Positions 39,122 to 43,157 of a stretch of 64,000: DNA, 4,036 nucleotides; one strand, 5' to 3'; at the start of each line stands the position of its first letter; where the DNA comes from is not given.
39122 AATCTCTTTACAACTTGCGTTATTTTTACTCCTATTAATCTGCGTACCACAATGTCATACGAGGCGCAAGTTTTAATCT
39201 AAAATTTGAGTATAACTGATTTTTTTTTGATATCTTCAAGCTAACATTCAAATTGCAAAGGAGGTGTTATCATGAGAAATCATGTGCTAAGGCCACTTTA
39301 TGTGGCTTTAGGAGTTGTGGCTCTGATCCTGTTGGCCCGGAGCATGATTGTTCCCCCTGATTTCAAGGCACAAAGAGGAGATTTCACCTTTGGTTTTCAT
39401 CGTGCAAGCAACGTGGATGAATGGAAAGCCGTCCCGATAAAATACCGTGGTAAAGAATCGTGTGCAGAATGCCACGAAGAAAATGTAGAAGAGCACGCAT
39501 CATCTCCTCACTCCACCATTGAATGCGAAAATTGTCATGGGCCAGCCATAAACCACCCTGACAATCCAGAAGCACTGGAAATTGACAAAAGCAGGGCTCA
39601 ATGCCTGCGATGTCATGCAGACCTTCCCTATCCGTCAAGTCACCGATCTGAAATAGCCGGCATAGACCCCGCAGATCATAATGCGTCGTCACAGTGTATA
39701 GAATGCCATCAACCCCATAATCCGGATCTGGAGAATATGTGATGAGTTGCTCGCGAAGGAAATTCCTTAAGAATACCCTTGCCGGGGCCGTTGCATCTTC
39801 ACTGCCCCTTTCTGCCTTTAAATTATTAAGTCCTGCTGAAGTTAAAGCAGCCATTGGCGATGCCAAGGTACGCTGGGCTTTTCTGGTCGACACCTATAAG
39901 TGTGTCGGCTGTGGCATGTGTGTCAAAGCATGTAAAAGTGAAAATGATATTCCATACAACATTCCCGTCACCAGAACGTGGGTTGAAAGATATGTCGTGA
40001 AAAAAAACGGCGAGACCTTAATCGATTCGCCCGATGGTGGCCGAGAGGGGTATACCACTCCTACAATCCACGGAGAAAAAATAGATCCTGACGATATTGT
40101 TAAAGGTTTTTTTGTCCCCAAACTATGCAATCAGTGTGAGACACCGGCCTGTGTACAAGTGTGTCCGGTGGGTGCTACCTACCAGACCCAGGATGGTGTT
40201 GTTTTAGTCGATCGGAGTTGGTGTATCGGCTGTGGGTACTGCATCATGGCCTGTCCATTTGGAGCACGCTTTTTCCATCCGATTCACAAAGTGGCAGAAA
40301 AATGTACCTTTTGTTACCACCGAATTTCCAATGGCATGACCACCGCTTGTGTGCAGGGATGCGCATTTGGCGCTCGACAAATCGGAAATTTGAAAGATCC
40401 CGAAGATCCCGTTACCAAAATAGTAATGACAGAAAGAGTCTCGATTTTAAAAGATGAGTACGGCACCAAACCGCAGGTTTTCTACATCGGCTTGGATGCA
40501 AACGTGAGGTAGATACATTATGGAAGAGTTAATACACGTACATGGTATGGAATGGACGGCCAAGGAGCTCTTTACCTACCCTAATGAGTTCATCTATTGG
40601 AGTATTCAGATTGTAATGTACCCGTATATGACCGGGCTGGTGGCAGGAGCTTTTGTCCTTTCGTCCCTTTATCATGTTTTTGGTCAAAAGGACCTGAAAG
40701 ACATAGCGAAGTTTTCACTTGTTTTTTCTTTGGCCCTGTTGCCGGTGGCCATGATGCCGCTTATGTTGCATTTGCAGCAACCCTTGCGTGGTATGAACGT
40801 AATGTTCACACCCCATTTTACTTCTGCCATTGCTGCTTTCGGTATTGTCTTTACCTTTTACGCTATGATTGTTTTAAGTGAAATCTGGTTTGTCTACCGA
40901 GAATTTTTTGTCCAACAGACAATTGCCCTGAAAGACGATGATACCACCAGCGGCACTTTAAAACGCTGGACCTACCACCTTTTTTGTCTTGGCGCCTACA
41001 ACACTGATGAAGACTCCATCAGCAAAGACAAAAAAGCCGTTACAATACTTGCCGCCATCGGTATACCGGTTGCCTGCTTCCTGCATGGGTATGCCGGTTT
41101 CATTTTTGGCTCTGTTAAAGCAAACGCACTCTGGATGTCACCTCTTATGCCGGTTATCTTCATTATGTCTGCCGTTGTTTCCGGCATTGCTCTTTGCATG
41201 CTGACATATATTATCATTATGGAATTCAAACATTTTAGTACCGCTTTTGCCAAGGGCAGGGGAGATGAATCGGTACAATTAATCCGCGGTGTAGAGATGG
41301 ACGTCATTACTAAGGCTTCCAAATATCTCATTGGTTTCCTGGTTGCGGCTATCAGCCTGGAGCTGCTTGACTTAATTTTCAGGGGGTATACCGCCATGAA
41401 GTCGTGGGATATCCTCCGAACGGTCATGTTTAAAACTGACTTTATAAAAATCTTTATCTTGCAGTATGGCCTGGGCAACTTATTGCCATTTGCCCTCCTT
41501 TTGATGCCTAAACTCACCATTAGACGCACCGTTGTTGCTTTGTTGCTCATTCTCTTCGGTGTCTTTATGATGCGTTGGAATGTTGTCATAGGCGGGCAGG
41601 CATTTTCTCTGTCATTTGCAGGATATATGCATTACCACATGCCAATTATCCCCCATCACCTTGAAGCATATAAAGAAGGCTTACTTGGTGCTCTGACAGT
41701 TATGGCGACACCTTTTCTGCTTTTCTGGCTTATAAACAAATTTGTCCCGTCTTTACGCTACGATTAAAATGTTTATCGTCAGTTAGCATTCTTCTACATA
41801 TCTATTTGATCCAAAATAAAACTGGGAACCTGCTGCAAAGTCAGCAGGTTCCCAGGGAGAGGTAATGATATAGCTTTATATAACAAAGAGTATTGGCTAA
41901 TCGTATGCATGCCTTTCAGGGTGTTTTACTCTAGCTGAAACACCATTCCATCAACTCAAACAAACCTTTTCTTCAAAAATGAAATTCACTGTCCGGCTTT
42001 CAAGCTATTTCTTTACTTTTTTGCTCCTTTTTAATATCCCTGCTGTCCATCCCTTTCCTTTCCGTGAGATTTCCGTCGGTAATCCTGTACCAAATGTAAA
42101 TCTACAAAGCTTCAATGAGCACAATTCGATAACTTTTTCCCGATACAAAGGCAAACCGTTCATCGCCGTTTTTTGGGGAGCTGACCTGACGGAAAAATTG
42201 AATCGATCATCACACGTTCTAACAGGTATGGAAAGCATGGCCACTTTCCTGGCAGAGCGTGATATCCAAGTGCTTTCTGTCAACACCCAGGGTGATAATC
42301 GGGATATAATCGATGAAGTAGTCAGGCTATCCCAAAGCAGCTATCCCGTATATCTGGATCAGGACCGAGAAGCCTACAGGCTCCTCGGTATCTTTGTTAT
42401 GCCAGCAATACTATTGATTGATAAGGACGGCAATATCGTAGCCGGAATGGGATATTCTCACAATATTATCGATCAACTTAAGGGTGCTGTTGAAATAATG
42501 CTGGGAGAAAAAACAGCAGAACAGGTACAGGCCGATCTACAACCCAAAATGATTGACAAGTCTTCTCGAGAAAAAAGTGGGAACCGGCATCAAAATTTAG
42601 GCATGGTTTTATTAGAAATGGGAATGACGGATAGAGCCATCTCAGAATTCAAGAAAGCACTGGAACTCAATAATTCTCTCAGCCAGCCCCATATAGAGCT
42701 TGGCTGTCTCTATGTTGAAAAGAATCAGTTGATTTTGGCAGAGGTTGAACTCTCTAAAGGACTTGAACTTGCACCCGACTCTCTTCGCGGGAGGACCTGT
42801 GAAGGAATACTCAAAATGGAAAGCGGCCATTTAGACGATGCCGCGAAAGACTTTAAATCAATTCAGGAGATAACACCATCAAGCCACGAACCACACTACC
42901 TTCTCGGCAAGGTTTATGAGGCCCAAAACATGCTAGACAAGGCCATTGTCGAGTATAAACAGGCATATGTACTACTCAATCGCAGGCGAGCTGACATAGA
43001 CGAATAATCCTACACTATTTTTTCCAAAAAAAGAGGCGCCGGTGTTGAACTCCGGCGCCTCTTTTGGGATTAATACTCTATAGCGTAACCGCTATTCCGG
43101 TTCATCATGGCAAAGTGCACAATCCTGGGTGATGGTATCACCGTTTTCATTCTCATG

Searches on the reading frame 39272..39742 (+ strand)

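Call 29: search_protein_families(library=pfam, proteins=[window:39272-39742:+], max_evalue=0.001)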
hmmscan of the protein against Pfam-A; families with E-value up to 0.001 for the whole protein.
window:39272-39742:+ (156 aa): 4 families
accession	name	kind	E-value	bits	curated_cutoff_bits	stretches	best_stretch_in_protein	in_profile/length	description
PF09699.15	Paired_CXXCH_1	-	2.3e-07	30.8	20.6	0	83-117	7-38/41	Doubled CXXCH motif (Paired_CXXCH_1)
PF14537.11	Cytochrom_c3_2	-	3.1e-06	28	25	1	83-151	7-69/79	Cytochrome c3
PF14522.11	Cytochrome_C7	-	5.1e-06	26.7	24.8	1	104-150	9-52/67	Cytochrome c7 and related cytochrome c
PF02085.21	Cytochrom_CIII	-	0.00012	22.7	22.9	1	78-150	26-86/101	Class III cytochrome C family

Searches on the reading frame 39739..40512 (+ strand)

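Call 44: search_protein_families(library=ncbifam, proteins=[window:39739-40512:+], max_evalue=0.00001)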
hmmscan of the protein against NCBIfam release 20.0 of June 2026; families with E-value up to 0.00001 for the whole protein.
window:39739-40512:+ (257 aa): 42 families (the best 25 are shown)
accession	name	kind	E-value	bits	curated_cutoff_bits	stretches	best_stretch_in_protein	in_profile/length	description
NF011569.0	PRK14993.1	equivalog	2.6e-61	207.2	416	2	118-254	88-226/244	tetrathionate reductase subunit TtrB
NF045797.1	DsrO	equivalog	1.7e-54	184.8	200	2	122-250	95-234/235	sulfate reduction electron transfer complex DsrMKJOP subunit DsrO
TIGR03149.1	cyt_nit_nrfC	equivalog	8.3e-43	146.3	377.6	2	125-251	89-217/225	cytochrome c nitrite reductase Fe-S protein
NF041715.1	arsenate_red_ArrB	equivalog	2.1e-40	138.7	450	2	183-250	158-225/233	arsenate respiratory reductase iron-sulfur subunit ArrB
TIGR03478.1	DMSO_red_II_bet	subfamily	2.3e-38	131.9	480.7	1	124-250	125-253/321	DMSO reductase family type II enzyme, iron-sulfur subunit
NF042979.1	EthbenzDh_ebdB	equivalog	5.9e-35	120.8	740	1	124-250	147-275/354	ethylbenzene dehydrogenase subunit beta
TIGR02951.1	DMSO_dmsB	equivalog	3.6e-30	105.1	214.1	1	47-219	3-154/161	DMSO/selenate family reductase complex B subunit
NF008134.0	PRK10882.1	equivalog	3.2e-29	102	263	1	5-220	3-210/329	hydrogenase 2 operon protein HybA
NF041782.1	mnquin_red_QrcC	equivalog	2.9e-28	99.1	400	2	124-180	59-119/239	menaquinone reductase iron-sulfur cluster-binding subunit QrcC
NF045715.1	sulf_resp_HmcB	equivalog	3.5e-26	92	420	1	6-218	2-198/307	sulfate respiration complex iron-sulfur protein HmcB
TIGR01582.1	FDH-beta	equivalog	2.1e-25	89.4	334.7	1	37-226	13-190/283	formate dehydrogenase subunit beta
TIGR01660.1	narH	equivalog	1e-23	83.6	524.05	1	124-249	177-300/492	nitrate reductase subunit beta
NF038355.1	FDH3_beta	equivalog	2.6e-22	79.7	240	1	129-192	53-121/180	formate dehydrogenase FDH3 subunit beta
NF007382.0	PRK09898.1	equivalog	3.2e-18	66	213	1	125-203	118-197/208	ferredoxin-like protein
NF009451.0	PRK12809.1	equivalog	5.9e-12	44.7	1154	1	127-212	53-133/639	formate-dependent uric acid utilization protein YgfT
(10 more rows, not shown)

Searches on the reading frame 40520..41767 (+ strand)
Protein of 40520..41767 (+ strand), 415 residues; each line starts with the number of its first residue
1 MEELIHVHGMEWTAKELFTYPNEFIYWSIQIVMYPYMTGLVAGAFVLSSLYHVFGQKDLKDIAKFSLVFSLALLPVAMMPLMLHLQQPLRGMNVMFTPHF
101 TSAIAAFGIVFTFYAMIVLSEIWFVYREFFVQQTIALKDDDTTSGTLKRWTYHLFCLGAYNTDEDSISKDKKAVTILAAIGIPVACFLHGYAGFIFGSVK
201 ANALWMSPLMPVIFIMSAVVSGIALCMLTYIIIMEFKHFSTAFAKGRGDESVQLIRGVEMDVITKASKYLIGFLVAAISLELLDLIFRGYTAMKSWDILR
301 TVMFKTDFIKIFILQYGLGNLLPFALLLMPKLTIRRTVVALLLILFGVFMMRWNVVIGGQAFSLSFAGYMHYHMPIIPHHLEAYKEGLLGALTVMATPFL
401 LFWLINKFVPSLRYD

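Call 44: search_protein_families(library=ncbifam, proteins=[window:40520-41767:+], max_evalue=0.00001)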
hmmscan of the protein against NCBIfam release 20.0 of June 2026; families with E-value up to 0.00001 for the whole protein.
window:40520-41767:+ (415 aa): 2 families
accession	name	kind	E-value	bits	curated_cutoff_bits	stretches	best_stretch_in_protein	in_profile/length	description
TIGR03148.1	cyt_nit_nrfD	equivalog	1.2e-11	44.5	347.6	1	25-360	8-312/316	cytochrome c nitrite reductase subunit NrfD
NF045798.1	DsrP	equivalog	8.9e-08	31.9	350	1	169-241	145-217/346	sulfate reduction electron transfer complex DsrMKJOP subunit DsrP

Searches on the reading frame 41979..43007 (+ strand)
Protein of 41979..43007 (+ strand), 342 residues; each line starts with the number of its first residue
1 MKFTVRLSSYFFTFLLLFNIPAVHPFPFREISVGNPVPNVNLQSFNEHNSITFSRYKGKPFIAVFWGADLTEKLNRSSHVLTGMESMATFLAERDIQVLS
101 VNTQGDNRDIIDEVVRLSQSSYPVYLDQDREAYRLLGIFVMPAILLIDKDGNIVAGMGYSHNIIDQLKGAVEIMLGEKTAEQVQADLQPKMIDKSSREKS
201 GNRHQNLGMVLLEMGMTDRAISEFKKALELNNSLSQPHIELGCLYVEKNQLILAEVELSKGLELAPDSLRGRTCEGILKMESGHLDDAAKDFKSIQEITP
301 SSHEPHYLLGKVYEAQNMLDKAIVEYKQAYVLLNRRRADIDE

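Call 44: search_protein_families(library=ncbifam, proteins=[window:41979-43007:+], max_evalue=0.00001)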
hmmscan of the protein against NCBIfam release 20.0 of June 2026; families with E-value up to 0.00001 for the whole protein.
window:41979-43007:+ (342 aa): 6 families
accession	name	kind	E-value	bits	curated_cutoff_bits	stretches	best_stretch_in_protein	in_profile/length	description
TIGR02917.1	PEP_TPR_lipo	equivalog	6.5e-13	47.5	312.2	1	205-330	605-730/899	XrtA/PEP-CTERM system TPR-repeat protein PrsT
NF040959.1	MamA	equivalog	3.1e-11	43.1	200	1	237-330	73-166/204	magnetosome protein MamA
TIGR02521.1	type_IV_pilW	equivalog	2e-10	40.6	154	1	188-268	18-98/234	type IV pilus biogenesis/stability protein PilW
NF033762.1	social_mot_Tgl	equivalog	1.5e-09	37.6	225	0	205-294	140-229/252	social motility TPR repeat lipoprotein Tgl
NF002854.0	PRK03147.1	subfamily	2.9e-09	37.1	170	1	30-155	35-154/176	thiol-disulfide oxidoreductase ResA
NF041054.1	WAxxUGC_long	equivalog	2.5e-06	27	300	0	37-157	84-198/354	ResA-like WAxxUGC motif-containing protein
